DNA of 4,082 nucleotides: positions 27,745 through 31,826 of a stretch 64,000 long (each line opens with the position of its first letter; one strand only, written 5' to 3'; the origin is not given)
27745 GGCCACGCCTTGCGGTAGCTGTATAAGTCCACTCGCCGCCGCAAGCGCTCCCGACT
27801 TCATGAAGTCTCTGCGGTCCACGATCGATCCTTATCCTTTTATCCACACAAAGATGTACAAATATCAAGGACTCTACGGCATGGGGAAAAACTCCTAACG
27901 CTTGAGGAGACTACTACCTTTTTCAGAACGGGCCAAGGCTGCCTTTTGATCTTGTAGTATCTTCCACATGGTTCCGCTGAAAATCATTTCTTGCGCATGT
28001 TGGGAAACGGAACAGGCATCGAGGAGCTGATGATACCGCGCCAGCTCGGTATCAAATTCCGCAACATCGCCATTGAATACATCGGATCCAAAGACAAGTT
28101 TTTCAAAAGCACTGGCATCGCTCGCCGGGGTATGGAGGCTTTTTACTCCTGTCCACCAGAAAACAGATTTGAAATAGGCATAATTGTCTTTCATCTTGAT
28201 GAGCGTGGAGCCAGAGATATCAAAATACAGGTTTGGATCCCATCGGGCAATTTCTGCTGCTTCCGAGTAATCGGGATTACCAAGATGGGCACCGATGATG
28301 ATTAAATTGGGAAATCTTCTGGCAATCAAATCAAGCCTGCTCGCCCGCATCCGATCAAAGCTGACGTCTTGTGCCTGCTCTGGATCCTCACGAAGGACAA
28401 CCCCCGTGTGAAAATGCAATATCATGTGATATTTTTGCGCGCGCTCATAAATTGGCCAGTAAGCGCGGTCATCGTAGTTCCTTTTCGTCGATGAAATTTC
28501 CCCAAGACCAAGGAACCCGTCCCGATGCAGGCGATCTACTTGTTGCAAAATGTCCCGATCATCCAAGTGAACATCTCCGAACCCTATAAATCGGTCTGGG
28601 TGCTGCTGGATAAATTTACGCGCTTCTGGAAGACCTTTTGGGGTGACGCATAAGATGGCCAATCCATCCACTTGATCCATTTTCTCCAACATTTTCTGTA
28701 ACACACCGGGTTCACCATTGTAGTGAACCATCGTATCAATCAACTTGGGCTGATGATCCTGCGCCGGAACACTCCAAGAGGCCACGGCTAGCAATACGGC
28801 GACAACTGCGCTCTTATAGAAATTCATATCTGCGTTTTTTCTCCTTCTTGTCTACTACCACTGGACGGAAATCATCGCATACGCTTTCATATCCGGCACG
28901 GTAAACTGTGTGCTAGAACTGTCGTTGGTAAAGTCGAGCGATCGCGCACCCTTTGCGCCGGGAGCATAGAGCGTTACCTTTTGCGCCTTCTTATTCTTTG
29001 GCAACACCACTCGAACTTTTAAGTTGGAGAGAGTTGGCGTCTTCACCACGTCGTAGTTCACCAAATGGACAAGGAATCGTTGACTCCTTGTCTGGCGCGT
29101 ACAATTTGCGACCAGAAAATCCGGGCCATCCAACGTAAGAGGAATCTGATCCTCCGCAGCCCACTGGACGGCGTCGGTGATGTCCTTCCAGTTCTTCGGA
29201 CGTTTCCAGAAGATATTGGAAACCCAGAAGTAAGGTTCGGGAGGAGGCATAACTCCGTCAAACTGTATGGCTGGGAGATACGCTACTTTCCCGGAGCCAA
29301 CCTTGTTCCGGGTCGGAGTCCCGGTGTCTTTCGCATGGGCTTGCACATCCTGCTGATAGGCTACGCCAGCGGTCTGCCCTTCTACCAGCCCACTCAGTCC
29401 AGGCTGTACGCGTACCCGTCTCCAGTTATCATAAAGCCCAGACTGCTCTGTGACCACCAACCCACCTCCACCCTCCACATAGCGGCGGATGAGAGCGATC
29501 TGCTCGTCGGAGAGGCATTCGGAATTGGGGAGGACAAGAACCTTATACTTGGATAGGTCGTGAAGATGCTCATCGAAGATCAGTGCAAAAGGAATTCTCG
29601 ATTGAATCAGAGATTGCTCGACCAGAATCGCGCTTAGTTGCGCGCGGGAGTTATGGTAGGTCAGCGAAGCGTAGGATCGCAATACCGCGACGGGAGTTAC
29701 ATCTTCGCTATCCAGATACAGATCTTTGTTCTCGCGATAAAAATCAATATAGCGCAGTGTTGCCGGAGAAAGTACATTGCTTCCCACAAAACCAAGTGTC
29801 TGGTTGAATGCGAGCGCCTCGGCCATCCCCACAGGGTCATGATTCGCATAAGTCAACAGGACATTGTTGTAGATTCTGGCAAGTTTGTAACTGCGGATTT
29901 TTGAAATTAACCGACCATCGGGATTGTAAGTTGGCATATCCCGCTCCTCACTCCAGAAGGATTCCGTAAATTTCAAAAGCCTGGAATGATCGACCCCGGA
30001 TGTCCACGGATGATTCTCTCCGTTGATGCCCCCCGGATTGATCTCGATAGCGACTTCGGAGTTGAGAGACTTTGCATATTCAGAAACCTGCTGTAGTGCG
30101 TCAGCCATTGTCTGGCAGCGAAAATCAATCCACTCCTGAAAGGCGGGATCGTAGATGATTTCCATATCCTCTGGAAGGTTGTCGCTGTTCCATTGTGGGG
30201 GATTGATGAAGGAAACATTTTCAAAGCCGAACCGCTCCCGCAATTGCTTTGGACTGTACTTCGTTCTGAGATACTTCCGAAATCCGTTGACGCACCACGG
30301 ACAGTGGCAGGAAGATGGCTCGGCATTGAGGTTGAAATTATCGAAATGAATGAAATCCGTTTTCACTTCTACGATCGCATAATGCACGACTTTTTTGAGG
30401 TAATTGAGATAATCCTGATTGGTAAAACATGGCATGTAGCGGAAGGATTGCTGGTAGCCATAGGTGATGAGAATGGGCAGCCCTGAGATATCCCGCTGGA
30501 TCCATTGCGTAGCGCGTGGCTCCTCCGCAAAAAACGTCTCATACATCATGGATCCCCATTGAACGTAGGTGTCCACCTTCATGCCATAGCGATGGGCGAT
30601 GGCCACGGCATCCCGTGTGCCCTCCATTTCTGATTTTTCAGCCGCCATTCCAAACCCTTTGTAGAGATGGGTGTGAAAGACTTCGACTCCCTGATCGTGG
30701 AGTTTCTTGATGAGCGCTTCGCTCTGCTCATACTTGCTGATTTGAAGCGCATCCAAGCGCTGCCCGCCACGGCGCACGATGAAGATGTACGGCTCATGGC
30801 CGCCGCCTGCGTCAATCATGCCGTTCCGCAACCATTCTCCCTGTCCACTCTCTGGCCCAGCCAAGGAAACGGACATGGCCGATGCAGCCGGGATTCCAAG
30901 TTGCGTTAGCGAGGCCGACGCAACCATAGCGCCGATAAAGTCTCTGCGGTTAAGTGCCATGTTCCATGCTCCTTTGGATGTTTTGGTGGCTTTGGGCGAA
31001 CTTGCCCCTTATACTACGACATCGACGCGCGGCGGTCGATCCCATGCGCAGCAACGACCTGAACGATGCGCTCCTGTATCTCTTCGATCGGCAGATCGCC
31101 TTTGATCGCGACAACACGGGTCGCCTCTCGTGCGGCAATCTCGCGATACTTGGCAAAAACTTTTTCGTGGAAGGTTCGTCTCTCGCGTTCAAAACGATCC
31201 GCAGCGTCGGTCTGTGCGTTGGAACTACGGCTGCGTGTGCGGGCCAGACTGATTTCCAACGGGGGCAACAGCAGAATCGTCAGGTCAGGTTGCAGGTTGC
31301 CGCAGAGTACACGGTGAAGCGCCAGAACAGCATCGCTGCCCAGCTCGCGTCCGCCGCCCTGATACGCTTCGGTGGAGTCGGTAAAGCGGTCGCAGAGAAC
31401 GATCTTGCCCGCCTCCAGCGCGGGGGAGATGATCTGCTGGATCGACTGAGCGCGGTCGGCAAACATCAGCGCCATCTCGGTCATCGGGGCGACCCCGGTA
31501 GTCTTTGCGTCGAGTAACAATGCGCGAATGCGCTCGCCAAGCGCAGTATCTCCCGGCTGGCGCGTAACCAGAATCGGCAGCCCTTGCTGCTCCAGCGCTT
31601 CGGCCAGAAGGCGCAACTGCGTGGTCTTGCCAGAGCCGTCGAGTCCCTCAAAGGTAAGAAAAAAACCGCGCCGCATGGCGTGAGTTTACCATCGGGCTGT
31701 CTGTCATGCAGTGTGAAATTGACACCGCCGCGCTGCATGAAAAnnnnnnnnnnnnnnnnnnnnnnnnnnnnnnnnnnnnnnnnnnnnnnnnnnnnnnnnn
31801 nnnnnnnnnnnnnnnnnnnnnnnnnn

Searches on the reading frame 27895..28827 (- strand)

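Call 61: search_protein_families(library=pfam, proteins=[window:27895-28827:-], max_evalue=0.001)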
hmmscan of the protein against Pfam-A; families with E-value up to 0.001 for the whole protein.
window:27895-28827:- (310 aa): 1 family
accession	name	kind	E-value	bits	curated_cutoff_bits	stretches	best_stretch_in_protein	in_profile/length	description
PF04909.20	Amidohydro_2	-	1e-17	65.3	26.4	1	71-285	71-281/289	Amidohydrolase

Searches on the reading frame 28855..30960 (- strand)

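Call 61: search_protein_families(library=pfam, proteins=[window:28855-30960:-], max_evalue=0.001)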
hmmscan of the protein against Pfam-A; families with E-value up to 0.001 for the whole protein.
window:28855-30960:- (701 aa): 1 family
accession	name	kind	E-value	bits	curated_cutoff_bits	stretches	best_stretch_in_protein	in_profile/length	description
PF08532.16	Glyco_hydro_42M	-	6.4e-09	36.1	25.8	1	467-519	53-105/207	Beta-galactosidase trimerisation domain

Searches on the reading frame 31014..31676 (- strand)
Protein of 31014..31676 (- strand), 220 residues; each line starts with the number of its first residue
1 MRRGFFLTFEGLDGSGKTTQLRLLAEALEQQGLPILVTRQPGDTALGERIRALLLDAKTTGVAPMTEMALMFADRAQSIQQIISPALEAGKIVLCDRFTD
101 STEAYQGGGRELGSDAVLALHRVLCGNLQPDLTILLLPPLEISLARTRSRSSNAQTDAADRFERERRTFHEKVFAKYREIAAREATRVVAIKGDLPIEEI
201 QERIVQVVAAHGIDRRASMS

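Call 4: search_protein_families(library=pfam, proteins=[window:31014-31676:-], max_evalue=0.1)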
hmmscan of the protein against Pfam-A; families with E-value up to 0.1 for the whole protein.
window:31014-31676:- (220 aa): 12 families
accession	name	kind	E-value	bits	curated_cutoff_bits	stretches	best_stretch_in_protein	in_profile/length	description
PF02223.23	Thymidylate_kin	-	1.5e-47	162.1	27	1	9-204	1-185/185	Thymidylate kinase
PF13521.12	AAA_28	-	0.00014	22.5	27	1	11-180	6-149/164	AAA domain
PF13604.12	AAA_30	-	0.0012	19.1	27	1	8-38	22-52/191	AAA domain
PF13401.12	AAA_22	-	0.0033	18.2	27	1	6-63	7-64/130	AAA domain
PF24404.1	nSTAND_NTPase7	-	0.0075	15.7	27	1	13-59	21-67/399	Novel STAND NTPase 7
PF05872.18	HerA_C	-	0.03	13.4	22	1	11-43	28-60/502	Helicase HerA-like C-terminal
PF01583.26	APS_kinase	-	0.034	14.6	21.1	1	3-85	1-84/152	Adenylylsulphate kinase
PF13207.12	AAA_17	-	0.039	14.7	27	0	11-36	2-24/136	AAA domain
PF25199.1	nSTAND_NTPase5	-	0.042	14.1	34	0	11-100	48-136/145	Novel STAND NTPase 5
PF00448.28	SRP54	-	0.052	13.6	22.7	1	8-37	5-34/196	SRP54-type protein, GTPase domain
PF13671.12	AAA_33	-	0.077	13.7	27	0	9-34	4-25/143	AAA domain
PF13191.12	AAA_16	-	0.091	13.7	32.6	0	11-67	31-96/167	AAA ATPase domain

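Call 34: find_related_loci(query=window:31014-31676:-, collection=metagenome_contigs, flank=5000)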
Query window:31014-31676:- (220 aa) in metagenome_contigs; peptide patterns used: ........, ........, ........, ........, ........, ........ (x = any residue, [..] = any of these).
600 stretches matched a pattern (row limit reached: there are more); 499 encode a relative of the query (tblastn E <= 1e-3); the best 80 are kept; 80 distinct loci.
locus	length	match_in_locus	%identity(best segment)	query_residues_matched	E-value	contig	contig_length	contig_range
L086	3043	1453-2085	68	1-213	7e-93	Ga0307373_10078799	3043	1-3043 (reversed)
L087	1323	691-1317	75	1-208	1e-97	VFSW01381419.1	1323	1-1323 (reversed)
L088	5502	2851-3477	72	1-208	6e-88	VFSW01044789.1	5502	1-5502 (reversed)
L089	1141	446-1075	67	1-210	1e-94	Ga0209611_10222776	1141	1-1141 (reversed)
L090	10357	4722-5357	65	1-209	7e-87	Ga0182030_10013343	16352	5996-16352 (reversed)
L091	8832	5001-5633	65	2-209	1e-86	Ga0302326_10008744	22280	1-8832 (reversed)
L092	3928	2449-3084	63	1-209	9e-86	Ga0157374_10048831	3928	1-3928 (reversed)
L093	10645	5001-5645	65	1-210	1e-85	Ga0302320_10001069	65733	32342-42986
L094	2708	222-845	67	1-208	2e-87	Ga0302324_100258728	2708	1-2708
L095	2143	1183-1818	65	1-209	5e-89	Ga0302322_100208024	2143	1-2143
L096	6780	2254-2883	64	1-208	9e-86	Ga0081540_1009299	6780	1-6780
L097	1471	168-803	62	2-210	1e-90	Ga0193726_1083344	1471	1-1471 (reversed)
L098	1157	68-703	66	1-209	1e-91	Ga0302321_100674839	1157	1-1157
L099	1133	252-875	64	1-208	1e-91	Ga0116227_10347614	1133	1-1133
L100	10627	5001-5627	64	4-210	2e-84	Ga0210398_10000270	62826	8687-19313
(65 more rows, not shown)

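Call 37: find_homologous_proteins(query=window:31014-31676:-, max_evalue=1e-60)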
Query window:31014-31676:- (220 aa): 6298 proteins with E <= 1e-60 among 8000 candidates; the best 120 are listed.
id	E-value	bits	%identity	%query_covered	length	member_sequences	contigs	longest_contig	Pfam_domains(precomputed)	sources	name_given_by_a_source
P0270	1.1e-134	464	100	100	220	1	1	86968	PF02223.24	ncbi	-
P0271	6.7e-116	403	87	100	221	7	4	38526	PF02223.24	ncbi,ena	-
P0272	1.6e-113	395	86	100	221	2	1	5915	PF02223.24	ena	-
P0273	4.1e-112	391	88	95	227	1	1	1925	PF02223.24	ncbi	-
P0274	1.4e-110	386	87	95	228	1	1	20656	PF02223.24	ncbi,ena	-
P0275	2.0e-95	336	76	95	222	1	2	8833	PF02223.24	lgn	-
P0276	6.1e-91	321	72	95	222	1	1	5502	PF02223.24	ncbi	-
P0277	6.9e-90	318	70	95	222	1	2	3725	PF02223.24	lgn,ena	-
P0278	1.1e-89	317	72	95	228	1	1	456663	PF02223.24,PF13521.13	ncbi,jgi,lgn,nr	ncbi:MAG TPA: dTMP kinase [Acidobacteriaceae bacterium]|jgi:dTMP kinase|nr:dTMP kinase [Acidobacteri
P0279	2.9e-89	316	74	95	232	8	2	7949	PF02223.24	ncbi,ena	-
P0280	4.9e-89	315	71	97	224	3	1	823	PF02223.24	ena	-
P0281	1.4e-87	310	70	95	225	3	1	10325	PF02223.24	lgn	-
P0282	3.8e-87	309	72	95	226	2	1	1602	PF02223.24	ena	-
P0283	6.9e-87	308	71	95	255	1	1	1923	PF02223.24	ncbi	-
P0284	1.4e-86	307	71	95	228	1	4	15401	PF02223.24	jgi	jgi:dTMP kinase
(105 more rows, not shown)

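Call 39: find_encoding_contigs(protein=P0271, flank=8000, max_places=4)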
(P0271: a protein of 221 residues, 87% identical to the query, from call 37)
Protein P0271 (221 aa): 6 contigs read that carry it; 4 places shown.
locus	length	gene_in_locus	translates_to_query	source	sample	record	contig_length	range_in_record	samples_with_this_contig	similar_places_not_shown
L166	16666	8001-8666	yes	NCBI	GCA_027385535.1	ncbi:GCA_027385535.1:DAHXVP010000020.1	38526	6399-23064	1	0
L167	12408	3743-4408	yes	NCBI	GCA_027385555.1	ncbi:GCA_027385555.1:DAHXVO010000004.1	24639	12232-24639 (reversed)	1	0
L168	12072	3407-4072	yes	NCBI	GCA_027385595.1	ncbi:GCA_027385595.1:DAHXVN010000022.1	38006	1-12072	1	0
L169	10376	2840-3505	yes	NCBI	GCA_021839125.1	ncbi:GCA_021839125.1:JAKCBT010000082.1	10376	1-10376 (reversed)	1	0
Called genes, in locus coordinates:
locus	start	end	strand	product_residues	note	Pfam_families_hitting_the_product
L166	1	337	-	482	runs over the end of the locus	PF03060:NMO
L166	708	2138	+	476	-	PF01266:DAO (weak), PF01593:Amino_oxidase, PF13450:NAD_binding_8, PF13454:NAD_binding_9 (faint)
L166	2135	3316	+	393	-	PF04055:Radical_SAM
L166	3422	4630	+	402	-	PF02915:Rubrerythrin (faint), PF01988:VIT1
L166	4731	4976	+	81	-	PF04014:MazE_antitoxin (weak)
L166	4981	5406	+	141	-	PF01850:PIN, PF13470:PIN_3 (weak)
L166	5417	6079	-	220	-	PF13643:DUF4145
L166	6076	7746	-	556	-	PF06418:CTP_synth_N, PF00117:GATase, PF07722:Peptidase_C26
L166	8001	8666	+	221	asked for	PF02223:Thymidylate_kin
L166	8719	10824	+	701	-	PF08532:Glyco_hydro_42M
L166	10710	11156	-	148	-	-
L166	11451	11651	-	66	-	-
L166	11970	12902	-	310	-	PF12779:WXXGXW (faint)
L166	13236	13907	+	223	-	PF01895:PhoU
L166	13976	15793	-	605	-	PF00753:Lactamase_B, PF12706:Lactamase_B_2, PF22505:RNase_J_b_CASP, PF07521:RMMBL, PF17770:RNase_J_C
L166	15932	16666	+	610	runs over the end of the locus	PF00474:SSF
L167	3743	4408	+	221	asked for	PF02223:Thymidylate_kin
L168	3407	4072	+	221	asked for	PF02223:Thymidylate_kin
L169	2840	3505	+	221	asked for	PF02223:Thymidylate_kin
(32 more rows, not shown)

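Call 40: find_encoding_contigs(protein=P0274, flank=8000, max_places=3)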
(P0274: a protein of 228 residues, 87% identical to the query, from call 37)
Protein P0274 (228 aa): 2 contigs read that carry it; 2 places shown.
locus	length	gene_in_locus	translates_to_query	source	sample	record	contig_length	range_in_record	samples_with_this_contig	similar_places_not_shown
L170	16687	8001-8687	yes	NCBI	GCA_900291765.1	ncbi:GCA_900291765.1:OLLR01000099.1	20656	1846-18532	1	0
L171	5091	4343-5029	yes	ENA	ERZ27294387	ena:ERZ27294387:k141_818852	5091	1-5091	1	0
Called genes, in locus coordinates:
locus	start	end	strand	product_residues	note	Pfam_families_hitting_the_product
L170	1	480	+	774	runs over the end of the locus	?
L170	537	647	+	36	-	-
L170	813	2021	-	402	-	PF02746:MR_MLE_N, PF13378:MR_MLE_C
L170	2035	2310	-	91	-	PF04368:DUF507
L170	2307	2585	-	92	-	PF04368:DUF507 (weak)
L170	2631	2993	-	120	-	-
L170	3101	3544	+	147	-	-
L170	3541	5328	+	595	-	PF01368:DHH, PF02272:DHHA1, PF17768:RecJ_OB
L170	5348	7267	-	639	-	PF17899:Peptidase_M61_N, PF05299:Peptidase_M61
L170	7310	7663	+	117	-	PF27535:RelB3_C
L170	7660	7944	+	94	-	PF05016:ParE_toxin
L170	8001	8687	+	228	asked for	PF02223:Thymidylate_kin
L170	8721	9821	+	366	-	PF13177:DNA_pol3_delta2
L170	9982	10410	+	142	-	PF17209:Hfq, PF21979:Hfq_1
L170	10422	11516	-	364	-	PF01300:Sua5_yciO_yrdC, PF03481:Sua5_C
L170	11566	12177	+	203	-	PF01928:CYTH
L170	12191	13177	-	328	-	PF00248:Aldo_ket_red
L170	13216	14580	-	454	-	PF13620:CarboxypepD_reg (weak)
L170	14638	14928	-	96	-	-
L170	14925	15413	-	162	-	PF03918:CcmH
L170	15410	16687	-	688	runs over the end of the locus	PF01578:Cytochrom_C_asm, PF16327:CcmF_C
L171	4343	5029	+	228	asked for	PF02223:Thymidylate_kin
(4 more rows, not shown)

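Call 60: find_encoding_contigs(protein=P0270, flank=3000, max_places=2)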
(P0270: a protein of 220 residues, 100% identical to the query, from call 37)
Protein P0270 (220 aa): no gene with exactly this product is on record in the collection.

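Call 77: find_encoding_contigs(protein=P0272, flank=6000, max_places=3)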
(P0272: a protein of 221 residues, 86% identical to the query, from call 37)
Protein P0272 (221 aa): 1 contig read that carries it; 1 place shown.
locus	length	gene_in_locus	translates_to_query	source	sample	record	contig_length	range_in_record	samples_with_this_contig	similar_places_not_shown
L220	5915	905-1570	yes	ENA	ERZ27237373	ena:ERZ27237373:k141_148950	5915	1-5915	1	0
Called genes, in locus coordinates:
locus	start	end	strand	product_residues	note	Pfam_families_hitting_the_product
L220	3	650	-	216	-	?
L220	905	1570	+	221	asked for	PF02223:Thymidylate_kin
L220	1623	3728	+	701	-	PF08532:Glyco_hydro_42M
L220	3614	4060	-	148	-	-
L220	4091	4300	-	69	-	-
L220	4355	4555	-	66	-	-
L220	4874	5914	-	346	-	?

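Call 78: find_encoding_contigs(protein=P0273, flank=6000, max_places=3)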
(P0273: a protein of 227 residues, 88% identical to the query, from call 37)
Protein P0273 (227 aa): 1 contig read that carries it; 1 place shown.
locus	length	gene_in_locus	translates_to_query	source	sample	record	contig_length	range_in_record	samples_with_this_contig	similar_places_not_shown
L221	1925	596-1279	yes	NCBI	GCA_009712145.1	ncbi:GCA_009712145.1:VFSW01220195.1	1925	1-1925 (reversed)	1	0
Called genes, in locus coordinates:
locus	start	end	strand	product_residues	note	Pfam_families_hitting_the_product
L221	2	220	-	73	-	?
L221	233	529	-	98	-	PF05015:HigB-like_toxin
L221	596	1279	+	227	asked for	PF02223:Thymidylate_kin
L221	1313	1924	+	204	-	?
